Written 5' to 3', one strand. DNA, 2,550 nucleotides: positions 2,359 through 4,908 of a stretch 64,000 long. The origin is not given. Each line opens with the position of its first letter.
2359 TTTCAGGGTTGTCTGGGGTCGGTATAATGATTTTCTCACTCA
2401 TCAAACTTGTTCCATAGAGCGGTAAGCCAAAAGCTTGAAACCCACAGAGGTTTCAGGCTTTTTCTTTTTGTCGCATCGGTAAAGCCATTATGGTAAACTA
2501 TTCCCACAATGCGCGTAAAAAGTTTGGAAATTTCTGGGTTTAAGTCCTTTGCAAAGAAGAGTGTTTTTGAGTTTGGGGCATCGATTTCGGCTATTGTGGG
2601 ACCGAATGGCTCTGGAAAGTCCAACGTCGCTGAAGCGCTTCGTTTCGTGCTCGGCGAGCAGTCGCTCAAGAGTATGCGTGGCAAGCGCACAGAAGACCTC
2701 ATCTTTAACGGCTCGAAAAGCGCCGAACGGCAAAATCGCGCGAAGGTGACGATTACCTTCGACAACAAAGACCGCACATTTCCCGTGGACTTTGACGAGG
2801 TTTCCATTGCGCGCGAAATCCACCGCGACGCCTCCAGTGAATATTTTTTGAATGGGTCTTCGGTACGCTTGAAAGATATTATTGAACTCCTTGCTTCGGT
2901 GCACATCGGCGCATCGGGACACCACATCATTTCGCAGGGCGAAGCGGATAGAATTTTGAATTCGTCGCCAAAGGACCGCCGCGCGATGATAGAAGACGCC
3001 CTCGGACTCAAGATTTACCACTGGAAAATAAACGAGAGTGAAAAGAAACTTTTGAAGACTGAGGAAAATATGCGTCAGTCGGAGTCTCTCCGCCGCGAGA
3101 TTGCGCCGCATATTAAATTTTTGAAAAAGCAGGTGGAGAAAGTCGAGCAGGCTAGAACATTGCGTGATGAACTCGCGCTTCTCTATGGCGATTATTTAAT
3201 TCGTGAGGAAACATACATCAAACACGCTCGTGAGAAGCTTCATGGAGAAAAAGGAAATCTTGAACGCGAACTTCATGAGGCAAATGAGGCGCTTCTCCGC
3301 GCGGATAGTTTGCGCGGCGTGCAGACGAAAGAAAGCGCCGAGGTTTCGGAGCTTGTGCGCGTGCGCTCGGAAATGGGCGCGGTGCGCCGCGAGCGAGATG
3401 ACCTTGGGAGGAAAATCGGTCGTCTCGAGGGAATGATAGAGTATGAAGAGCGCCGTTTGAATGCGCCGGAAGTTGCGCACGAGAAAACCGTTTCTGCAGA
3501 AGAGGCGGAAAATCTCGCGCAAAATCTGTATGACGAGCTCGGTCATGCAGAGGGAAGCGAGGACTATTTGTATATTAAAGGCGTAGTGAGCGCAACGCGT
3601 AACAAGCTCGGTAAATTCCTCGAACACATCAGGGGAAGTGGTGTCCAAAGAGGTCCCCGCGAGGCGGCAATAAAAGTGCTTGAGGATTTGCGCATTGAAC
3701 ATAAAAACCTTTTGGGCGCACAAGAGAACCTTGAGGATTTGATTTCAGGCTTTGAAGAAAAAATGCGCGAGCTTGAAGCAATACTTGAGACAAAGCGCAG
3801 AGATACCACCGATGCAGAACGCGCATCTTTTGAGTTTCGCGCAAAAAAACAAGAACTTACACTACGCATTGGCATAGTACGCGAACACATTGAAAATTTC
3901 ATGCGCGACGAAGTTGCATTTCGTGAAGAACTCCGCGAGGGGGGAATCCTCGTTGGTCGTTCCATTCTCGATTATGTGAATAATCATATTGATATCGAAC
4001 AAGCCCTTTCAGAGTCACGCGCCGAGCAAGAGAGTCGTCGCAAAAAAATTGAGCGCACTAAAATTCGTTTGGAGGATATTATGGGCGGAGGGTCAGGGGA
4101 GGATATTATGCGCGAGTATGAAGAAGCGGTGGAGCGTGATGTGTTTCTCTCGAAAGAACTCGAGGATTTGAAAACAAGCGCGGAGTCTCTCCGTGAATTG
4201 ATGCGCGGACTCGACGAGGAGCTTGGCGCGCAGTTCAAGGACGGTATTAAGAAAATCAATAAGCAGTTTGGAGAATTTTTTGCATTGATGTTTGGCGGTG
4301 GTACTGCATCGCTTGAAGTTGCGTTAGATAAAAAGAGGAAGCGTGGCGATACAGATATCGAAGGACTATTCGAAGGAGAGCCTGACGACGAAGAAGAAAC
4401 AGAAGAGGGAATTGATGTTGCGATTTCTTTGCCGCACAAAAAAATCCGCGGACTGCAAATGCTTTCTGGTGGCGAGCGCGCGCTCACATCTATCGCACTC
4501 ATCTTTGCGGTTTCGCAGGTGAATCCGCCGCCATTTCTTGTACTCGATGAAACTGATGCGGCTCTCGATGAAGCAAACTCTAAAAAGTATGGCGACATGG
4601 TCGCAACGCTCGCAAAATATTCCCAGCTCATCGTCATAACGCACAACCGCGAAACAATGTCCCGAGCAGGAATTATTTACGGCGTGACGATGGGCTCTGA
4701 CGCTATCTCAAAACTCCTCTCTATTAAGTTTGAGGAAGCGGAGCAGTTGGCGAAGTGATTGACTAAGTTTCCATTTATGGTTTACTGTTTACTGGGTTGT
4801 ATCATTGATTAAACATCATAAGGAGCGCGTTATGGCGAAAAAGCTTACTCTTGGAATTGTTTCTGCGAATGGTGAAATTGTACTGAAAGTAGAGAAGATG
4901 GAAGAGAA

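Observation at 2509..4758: Canonical SMC head domains but only 749 aa and no hinge, with ScpA/ScpB encoded at 57410-58721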

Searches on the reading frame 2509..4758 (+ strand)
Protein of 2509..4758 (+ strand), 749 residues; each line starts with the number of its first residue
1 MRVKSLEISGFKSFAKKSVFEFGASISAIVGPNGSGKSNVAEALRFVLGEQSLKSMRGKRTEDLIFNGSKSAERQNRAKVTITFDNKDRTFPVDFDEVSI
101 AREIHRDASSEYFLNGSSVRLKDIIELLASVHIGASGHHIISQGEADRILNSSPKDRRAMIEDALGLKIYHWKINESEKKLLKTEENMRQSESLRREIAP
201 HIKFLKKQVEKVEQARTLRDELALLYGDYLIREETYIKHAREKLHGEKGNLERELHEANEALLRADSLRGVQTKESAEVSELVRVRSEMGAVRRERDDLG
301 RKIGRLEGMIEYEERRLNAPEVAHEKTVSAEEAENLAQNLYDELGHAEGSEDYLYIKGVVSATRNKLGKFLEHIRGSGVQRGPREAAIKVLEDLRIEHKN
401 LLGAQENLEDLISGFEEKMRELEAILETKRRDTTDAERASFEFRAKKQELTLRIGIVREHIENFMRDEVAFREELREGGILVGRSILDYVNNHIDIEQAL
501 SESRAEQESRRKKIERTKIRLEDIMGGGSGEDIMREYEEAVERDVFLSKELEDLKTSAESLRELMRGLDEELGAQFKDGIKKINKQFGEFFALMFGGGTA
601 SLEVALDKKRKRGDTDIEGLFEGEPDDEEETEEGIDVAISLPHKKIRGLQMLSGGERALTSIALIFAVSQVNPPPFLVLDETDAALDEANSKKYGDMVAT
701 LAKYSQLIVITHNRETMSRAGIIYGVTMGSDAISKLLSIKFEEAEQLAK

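Call 3: search_protein_families(library=pfam, proteins=[window:2509-4758:+], max_evalue=10)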
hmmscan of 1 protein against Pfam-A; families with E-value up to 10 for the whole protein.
window:2509-4758:+ (749 aa): 18 families
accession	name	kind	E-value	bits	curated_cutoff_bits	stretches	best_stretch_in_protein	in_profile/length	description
PF02463.25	SMC_N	-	6.3e-70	235.5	40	1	3-734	2-219/220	RecF/RecN/SMC N terminal domain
PF13476.12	AAA_23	-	1.4e-18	68.7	27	1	5-210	1-194/201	AAA domain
PF13175.12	AAA_15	-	5e-12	46.6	32.1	1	1-210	1-127/374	AAA ATPase domain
PF13304.12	AAA_21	-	2.7e-09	38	27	2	26-89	1-83/304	AAA domain, putative AbiEii toxin, Type IV TA system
PF00005.33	ABC_tran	-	2.9e-06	28.4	25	2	26-148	13-116/137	ABC transporter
PF13555.12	AAA_29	-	0.0029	17.7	27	1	5-48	3-46/61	P-loop containing region of AAA domain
PF13401.12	AAA_22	-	0.0092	16.7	27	1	23-149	4-96/130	AAA domain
PF13514.12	AAA_27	-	0.014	15.4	22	1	1-45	1-47/206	AAA domain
PF00004.35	AAA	-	0.055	14.3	21.2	0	29-49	3-23/131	ATPase family associated with various cellular activities (AAA)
PF00485.24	PRK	-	0.08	13.2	22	1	28-87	3-66/196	Phosphoribulokinase / Uridine kinase family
PF07728.20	AAA_5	-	0.1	13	22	1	29-60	4-35/139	AAA domain (dynein-related subfamily)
PF13558.12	SbcC_Walker_B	-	0.13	13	27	1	647-696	28-86/90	SbcC/RAD50-like, Walker B motif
PF15525.12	DUF4652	-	0.13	12.4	23.3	1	686-740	100-154/194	Domain of unknown function (DUF4652)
PF14077.11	WD40_alt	-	0.14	12.4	25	1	397-424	5-32/48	Alternative WD40 repeat motif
PF03420.18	Peptidase_S77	-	0.19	11.7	27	1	447-526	35-111/198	Prohead core protein serine protease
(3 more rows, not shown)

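Call 4: search_protein_families(library=ncbifam, proteins=[window:2509-4758:+], max_evalue=1)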
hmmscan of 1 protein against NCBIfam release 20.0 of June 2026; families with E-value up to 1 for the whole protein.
window:2509-4758:+ (749 aa): 80 families (the best 25 are shown)
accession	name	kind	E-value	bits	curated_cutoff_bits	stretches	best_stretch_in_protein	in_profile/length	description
TIGR02168.1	SMC_prok_B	equivalog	9.7e-155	517.1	567.35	2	3-476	2-466/1181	chromosome segregation protein SMC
TIGR02169.1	SMC_prok_A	equivalog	4.4e-85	286.3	729.4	3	3-334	2-336/1165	chromosome segregation protein SMC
TIGR00634.1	recN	equivalog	1.4e-14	54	407.85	2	6-319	5-305/563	DNA repair protein RecN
NF003034.1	PRK03918.1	equivalog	1.1e-13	50.2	700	2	1-167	1-157/878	DNA double-strand break repair ATPase Rad50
NF041034.1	Rad50_Sulf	equivalog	1.5e-12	46.3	1000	2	1-368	1-365/872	DNA double-strand break repair ATPase Rad50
TIGR00611.2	recf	equivalog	4.8e-11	42.4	172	1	3-148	1-134/339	DNA replication/repair protein RecF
TIGR04520.1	ECF_ATPase_1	equivalog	1.1e-10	41.4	315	2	647-729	132-212/269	energy-coupling factor transporter ATPase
NF008121.0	PRK10869.1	equivalog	8.8e-10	37.7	418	2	7-352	6-341/553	DNA repair protein RecN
NF045487.1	ASRP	equivalog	2.2e-09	36.5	300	2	403-712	324-590/593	archaea-specific SMC-related protein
NF010068.0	PRK13548.1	equivalog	1.7e-08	33.9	261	2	642-712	128-201/261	heme ABC transporter ATP-binding protein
NF040873.1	AztA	equivalog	1.8e-08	34.2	220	2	641-720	109-185/191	zinc ABC transporter ATP-binding protein AztA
TIGR04521.1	ECF_ATPase_2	equivalog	2.9e-08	33.1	330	1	651-718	144-209/279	energy-coupling factor transporter ATPase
TIGR02857.1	CydD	equivalog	3.6e-08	32.8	435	1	650-720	457-523/529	thiol reductant ABC exporter subunit CydD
TIGR00972.1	3a0107s01c2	equivalog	6.3e-08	32.3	343.2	2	650-719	143-208/248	phosphate ABC transporter ATP-binding protein PstB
TIGR01166.1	cbiO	subfamily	9.2e-08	31.8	211.8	2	638-712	114-185/190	cobalt ABC transporter, ATP-binding protein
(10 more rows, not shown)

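Call 6: find_homologous_proteins(query=window:2509-4758:+, max_evalue=1e-10)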
Query window:2509-4758:+ (749 aa): 7998 proteins with E <= 1e-10 among 8000 candidates; the best 120 are listed.
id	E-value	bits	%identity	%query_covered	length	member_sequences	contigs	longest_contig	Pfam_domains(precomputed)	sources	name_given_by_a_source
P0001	0.0e+0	1591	100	100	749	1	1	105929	PF00005.34,PF13175.13,PF13476.13,PF02463.26,PF13304.13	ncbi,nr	ncbi:MAG: AAA family ATPase [Candidatus Yonathbacteria bacterium]|nr:AAA family ATPase [Candidatus Y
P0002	0.0e+0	1426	89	100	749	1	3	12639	PF00005.34,PF13175.13,PF13476.13,PF02463.26,PF13304.13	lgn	-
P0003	0.0e+0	1410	89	100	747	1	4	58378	PF00005.34,PF13175.13,PF13476.13,PF02463.26,PF13304.13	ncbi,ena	-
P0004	0.0e+0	1405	89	100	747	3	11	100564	PF00005.34,PF13175.13,PF13476.13,PF02463.26,PF13304.13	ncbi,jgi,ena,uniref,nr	ncbi:MAG: hypothetical protein A2747_01645 [Candidatus Yonathbacteria bacterium RIFCSPHIGHO2_01_FULL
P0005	0.0e+0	1404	89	100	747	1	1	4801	PF00005.34,PF13175.13,PF13476.13,PF02463.26,PF13304.13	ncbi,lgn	ncbi:MAG: AAA family ATPase [Minisyncoccia bacterium]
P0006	0.0e+0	1399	87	100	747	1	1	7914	PF13175.13,PF13476.13,PF02463.26,PF13304.13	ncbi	-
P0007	0.0e+0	1395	88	100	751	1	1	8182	PF00005.34,PF13175.13,PF13476.13,PF02463.26,PF13304.13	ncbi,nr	ncbi:MAG: AAA family ATPase [Candidatus Yonathbacteria bacterium]|nr:AAA family ATPase [Candidatus Y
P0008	0.0e+0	1387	86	100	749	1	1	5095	PF00005.34,PF13175.13,PF13476.13,PF02463.26,PF13304.13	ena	-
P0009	0.0e+0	1384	87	100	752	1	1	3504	PF00005.34,PF13175.13,PF13476.13,PF02463.26,PF13304.13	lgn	-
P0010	0.0e+0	1384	87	100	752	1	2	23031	PF00005.34,PF13175.13,PF13476.13,PF02463.26,PF13304.13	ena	-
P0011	0.0e+0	1383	87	100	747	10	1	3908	PF00005.34,PF13175.13,PF13476.13,PF02463.26,PF13304.13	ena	-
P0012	0.0e+0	1379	87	100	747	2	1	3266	PF00005.34,PF13175.13,PF13476.13,PF02463.26,PF13304.13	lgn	-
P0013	0.0e+0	1377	87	100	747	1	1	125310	PF13175.13,PF13476.13,PF02463.26,PF13304.13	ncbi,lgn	ncbi:MAG: AAA family ATPase [Minisyncoccia bacterium]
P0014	0.0e+0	1377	87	100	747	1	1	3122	PF00005.34,PF13175.13,PF13476.13,PF02463.26,PF13304.13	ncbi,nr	ncbi:MAG: AAA family ATPase [Candidatus Yonathbacteria bacterium]|nr:AAA family ATPase [Candidatus Y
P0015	0.0e+0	1377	86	100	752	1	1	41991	PF00005.34,PF13175.13,PF13476.13,PF02463.26,PF13304.13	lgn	-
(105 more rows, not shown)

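Call 23: search_protein_representatives(protein=window:2509-4758:+)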
Query: 749 residues. Proteins with E-value up to 0.001 (for the whole library): 30354; up to 1e-10: 21732; up to 1e-30: 11386. The best 150 are listed.
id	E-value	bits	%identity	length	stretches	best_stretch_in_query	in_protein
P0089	1.0e-263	893.9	63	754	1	1-749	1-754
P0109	1.5e-236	804.1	55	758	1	1-749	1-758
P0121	3.8e-228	776.3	54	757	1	1-749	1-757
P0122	2.0e-210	717.7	52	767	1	1-747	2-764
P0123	1.9e-208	711.2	53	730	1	1-748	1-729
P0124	2.6e-207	707.5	51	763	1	1-749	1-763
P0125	6.3e-207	706.2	50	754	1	1-749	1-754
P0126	1.1e-205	702.1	50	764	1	1-749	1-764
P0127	1.5e-205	701.7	51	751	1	3-749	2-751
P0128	4.9e-203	693.3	51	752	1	1-749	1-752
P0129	2.7e-202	690.9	53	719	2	1-332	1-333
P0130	3.4e-202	690.5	51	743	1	1-748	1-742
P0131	7.0e-200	682.9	50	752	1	4-749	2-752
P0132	9.4e-199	679.2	52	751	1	1-749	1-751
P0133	9.5e-198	675.9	49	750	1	1-749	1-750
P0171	7.8e-179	613.4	50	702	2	384-748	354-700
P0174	3.4e-178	611.3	52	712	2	1-312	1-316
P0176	1.6e-177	609.0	52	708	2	1-313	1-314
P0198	3.8e-171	588.0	50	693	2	3-311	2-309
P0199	9.2e-171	586.7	54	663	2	3-319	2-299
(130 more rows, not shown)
